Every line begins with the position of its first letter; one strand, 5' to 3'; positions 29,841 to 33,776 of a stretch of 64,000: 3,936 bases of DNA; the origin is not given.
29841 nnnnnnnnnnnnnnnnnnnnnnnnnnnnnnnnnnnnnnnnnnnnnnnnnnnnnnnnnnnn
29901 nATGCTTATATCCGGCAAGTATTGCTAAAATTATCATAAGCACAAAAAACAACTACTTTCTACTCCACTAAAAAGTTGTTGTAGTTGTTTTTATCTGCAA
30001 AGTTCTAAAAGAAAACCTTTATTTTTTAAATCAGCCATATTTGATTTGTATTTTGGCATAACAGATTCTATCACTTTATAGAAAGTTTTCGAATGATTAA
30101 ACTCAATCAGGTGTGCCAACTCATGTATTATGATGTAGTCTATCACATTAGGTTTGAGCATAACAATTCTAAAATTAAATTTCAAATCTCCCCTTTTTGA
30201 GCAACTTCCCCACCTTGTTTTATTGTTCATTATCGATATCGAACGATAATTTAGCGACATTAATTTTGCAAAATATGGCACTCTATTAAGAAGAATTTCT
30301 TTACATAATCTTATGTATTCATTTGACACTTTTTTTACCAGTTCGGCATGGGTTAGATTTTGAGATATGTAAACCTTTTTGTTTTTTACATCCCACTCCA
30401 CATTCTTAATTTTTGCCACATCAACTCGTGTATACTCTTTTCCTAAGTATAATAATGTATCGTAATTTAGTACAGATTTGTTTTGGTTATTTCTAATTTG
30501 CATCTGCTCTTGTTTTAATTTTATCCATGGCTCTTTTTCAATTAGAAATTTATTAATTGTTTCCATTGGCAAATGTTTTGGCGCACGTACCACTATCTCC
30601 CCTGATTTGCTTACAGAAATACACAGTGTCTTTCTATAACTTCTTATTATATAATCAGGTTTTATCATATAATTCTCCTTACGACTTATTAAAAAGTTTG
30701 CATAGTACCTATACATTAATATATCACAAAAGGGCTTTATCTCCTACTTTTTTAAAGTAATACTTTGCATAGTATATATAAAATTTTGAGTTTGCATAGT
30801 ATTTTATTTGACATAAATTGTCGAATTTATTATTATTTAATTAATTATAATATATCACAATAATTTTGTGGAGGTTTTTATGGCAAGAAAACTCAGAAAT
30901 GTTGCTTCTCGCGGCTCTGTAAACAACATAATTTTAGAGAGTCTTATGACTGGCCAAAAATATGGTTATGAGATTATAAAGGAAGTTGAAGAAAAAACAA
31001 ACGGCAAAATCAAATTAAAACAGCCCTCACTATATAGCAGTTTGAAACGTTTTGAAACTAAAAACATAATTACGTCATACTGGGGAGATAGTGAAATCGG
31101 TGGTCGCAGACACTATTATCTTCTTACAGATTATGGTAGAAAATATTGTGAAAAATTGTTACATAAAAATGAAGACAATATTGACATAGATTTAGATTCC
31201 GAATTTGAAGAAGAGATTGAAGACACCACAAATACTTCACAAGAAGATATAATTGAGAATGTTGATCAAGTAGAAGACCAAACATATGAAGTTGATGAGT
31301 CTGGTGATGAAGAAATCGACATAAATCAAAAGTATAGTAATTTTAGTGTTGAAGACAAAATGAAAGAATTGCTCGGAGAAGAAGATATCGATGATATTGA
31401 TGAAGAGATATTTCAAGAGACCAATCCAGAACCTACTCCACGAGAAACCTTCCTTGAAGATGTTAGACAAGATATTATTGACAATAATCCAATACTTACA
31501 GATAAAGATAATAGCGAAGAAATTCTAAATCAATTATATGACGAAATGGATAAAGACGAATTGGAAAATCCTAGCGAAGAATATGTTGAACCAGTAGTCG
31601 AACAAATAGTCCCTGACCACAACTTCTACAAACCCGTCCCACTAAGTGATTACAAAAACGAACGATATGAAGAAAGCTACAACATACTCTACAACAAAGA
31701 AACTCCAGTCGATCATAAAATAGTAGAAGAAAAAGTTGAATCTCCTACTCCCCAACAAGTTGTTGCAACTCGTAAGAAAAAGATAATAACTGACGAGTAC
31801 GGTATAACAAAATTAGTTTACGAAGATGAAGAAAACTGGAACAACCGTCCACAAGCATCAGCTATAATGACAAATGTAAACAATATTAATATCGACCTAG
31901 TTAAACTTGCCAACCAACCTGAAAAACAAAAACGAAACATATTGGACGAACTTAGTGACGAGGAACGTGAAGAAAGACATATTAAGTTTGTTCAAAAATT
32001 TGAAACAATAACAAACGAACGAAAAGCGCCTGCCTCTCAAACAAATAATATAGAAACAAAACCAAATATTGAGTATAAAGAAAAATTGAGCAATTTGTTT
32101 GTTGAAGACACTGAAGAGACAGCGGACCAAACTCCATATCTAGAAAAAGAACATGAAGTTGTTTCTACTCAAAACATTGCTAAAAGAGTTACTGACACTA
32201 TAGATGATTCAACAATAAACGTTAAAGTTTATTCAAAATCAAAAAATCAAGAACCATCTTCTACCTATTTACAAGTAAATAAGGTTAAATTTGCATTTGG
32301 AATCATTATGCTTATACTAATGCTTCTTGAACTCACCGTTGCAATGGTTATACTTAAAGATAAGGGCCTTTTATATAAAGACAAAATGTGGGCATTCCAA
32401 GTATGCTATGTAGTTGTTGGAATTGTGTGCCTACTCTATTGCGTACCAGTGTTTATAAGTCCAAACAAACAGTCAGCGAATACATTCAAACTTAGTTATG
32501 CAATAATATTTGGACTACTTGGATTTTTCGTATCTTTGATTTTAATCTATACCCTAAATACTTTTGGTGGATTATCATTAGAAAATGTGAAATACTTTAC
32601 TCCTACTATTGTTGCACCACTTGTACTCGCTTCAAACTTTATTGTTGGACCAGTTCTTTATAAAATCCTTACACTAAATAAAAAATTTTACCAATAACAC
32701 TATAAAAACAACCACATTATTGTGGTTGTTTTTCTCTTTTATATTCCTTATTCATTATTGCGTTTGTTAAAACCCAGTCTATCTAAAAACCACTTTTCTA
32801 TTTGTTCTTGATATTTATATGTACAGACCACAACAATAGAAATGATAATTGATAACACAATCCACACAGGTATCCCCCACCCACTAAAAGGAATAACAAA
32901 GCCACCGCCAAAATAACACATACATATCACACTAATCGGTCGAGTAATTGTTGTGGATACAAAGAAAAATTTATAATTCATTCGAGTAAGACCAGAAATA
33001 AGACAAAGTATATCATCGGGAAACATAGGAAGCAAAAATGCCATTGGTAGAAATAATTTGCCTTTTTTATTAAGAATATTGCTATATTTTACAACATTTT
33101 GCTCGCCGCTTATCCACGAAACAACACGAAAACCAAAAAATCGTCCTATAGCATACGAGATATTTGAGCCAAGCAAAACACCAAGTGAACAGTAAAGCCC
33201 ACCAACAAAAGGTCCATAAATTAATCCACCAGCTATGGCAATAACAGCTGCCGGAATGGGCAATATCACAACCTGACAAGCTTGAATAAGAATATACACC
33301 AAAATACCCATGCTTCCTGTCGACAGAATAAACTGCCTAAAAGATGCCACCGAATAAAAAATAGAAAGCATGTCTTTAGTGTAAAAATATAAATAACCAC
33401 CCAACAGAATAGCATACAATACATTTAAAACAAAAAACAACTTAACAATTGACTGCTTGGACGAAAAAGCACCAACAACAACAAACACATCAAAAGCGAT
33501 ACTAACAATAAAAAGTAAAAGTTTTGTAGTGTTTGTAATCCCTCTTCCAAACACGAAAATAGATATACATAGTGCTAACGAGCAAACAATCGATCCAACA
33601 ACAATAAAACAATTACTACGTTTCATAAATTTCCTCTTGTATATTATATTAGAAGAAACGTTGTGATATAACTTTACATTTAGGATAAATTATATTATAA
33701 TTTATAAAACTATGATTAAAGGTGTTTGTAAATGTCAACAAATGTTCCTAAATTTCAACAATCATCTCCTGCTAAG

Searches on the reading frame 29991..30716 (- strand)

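Call 60: search_protein_families(library=pfam, proteins=[window:29991-30716:-], max_evalue=0.001)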
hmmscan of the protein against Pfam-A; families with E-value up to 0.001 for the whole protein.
window:29991-30716:- (241 aa): 1 family
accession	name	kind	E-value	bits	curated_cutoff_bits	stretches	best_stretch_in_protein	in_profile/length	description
PF01863.23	YgjP-like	-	2.9e-53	181.4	26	1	29-232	1-206/207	YgjP-like, metallopeptidase domain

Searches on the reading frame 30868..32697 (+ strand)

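Call 60: search_protein_families(library=pfam, proteins=[window:30868-32697:+], max_evalue=0.001)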
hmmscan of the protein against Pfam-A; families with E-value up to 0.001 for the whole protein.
window:30868-32697:+ (609 aa): 1 family
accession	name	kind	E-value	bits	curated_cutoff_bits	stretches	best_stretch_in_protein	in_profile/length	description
PF03551.20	PadR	-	5.8e-18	65.1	27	1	22-95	1-74/75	Transcriptional regulator PadR-like family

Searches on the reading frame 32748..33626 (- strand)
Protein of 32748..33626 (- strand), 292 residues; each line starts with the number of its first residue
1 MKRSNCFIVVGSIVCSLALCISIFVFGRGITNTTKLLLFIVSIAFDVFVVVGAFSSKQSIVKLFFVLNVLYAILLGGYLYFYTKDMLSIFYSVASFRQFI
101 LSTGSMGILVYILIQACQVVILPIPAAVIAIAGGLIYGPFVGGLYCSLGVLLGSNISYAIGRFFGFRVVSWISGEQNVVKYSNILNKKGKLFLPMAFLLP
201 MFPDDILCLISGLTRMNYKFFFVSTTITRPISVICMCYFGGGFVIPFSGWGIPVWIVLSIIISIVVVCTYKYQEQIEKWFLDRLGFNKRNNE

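Call 83: search_protein_families(library=pfam, proteins=[window:32748-33626:-], max_evalue=0.001)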
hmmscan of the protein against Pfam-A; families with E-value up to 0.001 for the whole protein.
window:32748-33626:- (292 aa): 1 family
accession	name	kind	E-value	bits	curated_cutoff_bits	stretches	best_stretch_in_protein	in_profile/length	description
PF09335.16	VTT_dom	-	4.7e-22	79.2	33.9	1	124-240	1-121/123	VTT domain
